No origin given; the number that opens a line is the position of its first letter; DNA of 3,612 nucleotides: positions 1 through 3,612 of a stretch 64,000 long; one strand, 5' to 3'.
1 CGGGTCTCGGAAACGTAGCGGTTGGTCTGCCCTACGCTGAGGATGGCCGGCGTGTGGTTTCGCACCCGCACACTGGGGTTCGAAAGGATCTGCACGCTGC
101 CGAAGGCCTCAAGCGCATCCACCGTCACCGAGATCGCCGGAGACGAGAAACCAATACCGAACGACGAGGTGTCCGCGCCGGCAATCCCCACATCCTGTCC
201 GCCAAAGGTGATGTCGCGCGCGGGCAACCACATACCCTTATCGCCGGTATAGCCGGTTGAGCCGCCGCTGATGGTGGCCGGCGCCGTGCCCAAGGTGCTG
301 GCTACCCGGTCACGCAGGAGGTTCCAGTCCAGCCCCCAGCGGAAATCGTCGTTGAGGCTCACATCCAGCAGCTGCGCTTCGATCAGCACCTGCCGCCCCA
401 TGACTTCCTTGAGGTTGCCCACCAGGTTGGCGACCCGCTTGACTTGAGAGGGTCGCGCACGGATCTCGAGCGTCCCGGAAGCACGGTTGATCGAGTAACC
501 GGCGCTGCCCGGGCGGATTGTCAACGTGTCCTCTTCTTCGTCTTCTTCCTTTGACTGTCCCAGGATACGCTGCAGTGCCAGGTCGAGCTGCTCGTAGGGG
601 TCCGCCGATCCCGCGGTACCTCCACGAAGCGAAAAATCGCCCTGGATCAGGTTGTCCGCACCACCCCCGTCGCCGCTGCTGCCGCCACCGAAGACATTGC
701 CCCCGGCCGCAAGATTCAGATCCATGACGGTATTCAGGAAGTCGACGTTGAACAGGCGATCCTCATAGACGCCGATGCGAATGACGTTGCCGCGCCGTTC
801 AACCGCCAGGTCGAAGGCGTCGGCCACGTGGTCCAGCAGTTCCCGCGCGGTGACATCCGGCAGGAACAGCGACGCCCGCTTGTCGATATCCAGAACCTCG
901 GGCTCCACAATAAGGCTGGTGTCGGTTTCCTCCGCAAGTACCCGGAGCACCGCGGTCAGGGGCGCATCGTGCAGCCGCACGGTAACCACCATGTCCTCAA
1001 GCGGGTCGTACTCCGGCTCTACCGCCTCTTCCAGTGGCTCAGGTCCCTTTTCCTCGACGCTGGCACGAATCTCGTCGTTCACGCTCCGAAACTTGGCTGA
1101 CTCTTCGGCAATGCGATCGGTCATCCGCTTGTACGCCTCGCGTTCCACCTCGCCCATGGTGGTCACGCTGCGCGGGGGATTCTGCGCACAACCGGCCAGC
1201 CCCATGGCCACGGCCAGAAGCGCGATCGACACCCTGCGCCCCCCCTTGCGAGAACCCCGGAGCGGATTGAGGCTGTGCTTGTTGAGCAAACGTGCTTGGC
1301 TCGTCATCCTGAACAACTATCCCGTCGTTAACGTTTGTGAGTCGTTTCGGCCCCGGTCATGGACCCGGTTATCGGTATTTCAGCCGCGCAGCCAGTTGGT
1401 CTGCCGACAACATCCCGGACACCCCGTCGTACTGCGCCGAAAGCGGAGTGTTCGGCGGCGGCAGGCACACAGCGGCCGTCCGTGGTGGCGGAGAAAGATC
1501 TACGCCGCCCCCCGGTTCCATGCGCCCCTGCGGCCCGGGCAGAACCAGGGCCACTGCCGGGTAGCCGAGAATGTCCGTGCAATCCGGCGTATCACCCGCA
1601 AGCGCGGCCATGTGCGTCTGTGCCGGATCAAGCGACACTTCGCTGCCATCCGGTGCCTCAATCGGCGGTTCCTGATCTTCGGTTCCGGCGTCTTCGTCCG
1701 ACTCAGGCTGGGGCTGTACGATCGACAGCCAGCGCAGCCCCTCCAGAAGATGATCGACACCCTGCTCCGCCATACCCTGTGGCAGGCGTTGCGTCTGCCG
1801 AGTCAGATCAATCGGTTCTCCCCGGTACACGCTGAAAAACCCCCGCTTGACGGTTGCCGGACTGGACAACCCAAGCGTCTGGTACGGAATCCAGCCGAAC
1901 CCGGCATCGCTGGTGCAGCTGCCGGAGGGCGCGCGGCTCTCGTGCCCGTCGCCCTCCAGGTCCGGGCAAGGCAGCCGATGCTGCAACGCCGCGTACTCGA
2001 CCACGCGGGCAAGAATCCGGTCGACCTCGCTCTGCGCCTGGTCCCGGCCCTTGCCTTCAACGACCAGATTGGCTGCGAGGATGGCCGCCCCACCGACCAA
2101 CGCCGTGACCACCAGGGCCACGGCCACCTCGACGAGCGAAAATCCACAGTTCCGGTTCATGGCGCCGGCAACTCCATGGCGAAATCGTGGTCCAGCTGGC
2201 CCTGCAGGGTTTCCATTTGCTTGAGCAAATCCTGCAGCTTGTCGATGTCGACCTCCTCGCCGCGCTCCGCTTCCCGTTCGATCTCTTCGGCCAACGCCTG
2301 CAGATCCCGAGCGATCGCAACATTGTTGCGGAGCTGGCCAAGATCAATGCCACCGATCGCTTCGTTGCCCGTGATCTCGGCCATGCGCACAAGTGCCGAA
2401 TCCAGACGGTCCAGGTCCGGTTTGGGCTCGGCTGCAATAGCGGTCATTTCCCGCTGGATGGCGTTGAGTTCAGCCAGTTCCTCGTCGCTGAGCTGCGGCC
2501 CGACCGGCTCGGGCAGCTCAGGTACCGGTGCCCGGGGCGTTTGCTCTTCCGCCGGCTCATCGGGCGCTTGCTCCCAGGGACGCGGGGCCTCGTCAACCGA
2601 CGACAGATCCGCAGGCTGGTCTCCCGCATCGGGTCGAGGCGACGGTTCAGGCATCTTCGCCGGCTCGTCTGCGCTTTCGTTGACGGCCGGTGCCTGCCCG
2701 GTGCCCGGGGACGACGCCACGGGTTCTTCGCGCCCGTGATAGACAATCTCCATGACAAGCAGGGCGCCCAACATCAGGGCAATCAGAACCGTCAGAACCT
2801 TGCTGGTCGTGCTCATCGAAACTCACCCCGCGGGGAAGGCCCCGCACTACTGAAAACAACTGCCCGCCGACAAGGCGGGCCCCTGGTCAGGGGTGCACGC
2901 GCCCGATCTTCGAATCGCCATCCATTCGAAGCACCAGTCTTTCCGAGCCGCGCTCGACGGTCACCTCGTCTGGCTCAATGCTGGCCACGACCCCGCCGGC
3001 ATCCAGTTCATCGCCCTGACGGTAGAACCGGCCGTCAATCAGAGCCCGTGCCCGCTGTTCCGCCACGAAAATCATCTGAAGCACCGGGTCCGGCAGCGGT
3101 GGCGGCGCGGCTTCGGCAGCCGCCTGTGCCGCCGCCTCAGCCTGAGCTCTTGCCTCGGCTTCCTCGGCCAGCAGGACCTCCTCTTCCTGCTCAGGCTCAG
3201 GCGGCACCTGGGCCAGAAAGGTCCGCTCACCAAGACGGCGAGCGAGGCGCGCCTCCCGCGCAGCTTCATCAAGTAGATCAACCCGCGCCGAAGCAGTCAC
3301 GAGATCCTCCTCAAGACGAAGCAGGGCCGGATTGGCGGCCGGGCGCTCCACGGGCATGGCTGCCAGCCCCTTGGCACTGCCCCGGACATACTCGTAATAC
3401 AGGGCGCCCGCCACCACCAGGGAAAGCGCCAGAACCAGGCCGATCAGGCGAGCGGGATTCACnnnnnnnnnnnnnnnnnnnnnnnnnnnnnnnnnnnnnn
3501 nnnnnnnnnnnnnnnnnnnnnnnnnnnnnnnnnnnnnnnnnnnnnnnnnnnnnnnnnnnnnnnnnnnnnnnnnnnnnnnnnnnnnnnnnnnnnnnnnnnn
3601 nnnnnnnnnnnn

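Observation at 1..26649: One-strand supercluster linking a Pil-Chp-like chemosensory operon, two diguanylate cyclases, a STAND-type regulator and an atypical type IV filament locus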

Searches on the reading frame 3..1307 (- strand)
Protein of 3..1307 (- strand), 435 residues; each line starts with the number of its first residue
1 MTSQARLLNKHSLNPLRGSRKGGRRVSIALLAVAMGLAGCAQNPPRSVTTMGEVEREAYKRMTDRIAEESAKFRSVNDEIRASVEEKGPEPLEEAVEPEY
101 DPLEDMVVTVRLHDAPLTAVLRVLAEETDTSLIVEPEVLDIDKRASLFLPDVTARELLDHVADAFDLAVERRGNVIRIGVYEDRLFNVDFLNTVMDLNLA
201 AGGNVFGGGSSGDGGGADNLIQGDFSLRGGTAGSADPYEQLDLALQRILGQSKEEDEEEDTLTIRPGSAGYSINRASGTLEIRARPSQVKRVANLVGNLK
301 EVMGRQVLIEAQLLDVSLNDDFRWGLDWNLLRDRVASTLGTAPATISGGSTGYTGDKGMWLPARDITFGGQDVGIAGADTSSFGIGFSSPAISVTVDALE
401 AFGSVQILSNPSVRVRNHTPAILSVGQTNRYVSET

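Call 8: search_protein_families(library=pfam, proteins=[window:3-1307:-], max_evalue=0.01)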
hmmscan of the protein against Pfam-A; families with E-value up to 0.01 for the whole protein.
window:3-1307:- (435 aa): 1 family
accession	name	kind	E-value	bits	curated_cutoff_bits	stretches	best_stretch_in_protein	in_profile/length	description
PF07660.19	STN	-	0.0059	16.8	28.4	0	131-179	2-50/52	Secretin and TonB N terminus short domain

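Call 9: search_protein_families(library=ncbifam, proteins=[window:3-1307:-], max_evalue=0.01)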
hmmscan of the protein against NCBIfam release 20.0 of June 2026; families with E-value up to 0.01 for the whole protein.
window:3-1307:- (435 aa): 8 families
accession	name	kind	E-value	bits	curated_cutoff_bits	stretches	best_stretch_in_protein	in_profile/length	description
TIGR02519.1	pilus_MshL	equivalog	9.8e-38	129.8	250.2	1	271-434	1-149/290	pilus (MSHA type) biogenesis protein MshL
TIGR02515.1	IV_pilus_PilQ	subfamily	1.2e-13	50.8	284.35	2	271-428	137-297/428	type IV pilus secretin PilQ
TIGR02517.1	type_II_gspD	equivalog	1.2e-13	50.4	351.35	1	251-428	281-453/600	type II secretion system secretin GspD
TIGR02520.1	pilus_B_mal_scr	equivalog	1.3e-11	43.8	287.65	1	155-368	132-336/513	PilN family type IVB pilus formation outer membrane protein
TIGR02516.1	type_III_yscC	equivalog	3.3e-07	29.2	238.45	1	280-428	210-329/463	type III secretion system outer membrane ring subunit SctC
NF042912.1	Amuc_1098_fam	equivalog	1.2e-06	26.9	750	1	231-356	386-508/805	Amuc_1098 family type IV pilus outer membrane protein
NF010083.0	PRK13568.1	equivalog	0.00016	20.5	554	1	104-177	24-94/419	DNA uptake porin HofQ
NF007851.2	PRK10560.1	exception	0.00021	20.2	598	1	107-178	23-91/412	DNA uptake porin HofQ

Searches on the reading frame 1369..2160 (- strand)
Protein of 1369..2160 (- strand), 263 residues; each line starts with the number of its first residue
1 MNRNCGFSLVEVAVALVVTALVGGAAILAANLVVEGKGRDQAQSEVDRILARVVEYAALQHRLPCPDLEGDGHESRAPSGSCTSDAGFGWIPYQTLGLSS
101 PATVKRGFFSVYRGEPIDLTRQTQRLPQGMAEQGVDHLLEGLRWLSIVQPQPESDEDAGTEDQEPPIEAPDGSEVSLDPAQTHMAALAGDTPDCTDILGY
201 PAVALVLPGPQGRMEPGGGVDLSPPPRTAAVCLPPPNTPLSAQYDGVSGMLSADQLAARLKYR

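Call 8: search_protein_families(library=pfam, proteins=[window:1369-2160:-], max_evalue=0.01)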
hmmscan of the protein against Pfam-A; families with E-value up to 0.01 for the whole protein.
window:1369-2160:- (263 aa): 1 family
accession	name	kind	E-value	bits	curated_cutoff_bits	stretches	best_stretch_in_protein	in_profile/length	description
PF07963.17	N_methyl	-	2e-06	27.6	21.2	1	1-27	1-27/27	Prokaryotic N-terminal methylation motif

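Call 9: search_protein_families(library=ncbifam, proteins=[window:1369-2160:-], max_evalue=0.01)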
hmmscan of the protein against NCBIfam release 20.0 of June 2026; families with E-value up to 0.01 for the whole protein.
window:1369-2160:- (263 aa): 1 family
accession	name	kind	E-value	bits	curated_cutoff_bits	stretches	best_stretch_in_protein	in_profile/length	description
TIGR02532.1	IV_pilin_GFxxxE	domain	0.0031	17.3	16.3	1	5-26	2-23/24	prepilin-type N-terminal cleavage/methylation domain-containing protein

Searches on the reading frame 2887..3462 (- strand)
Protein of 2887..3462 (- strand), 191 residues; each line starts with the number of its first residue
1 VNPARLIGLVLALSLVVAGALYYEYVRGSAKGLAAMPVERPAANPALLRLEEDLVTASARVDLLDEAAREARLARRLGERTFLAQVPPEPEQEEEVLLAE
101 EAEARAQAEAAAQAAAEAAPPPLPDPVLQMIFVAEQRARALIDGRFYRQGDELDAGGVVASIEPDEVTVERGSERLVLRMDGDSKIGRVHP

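Call 8: search_protein_families(library=pfam, proteins=[window:2887-3462:-], max_evalue=0.01)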
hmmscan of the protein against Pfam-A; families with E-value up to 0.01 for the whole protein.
window:2887-3462:- (191 aa): 3 families
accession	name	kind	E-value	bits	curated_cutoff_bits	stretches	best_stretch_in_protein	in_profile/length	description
PF23893.1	Y4YQ_C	-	5.3e-05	23.4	27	1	142-178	16-53/53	Uncharacterised protein Y4YQ C-terminal domain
PF11356.14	T2SSC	-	0.00032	21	27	1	105-178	59-139/141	Type II secretion system protein C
PF16537.11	T2SSB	-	0.00074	19.6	28.4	1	137-176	16-56/60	Type II secretion system protein B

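Call 9: search_protein_families(library=ncbifam, proteins=[window:2887-3462:-], max_evalue=0.01)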
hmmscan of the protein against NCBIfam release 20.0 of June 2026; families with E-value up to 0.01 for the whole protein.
window:2887-3462:- (191 aa): 2 families
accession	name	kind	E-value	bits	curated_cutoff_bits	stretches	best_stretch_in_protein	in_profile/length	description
TIGR02500.1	type_III_yscD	equivalog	1.6e-08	34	86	1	108-179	339-412/413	type III secretion system inner membrane ring subunit SctD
NF041515.1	GspC_delta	equivalog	0.00019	21.3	150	1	56-184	40-167/311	type II secretion system protein GspC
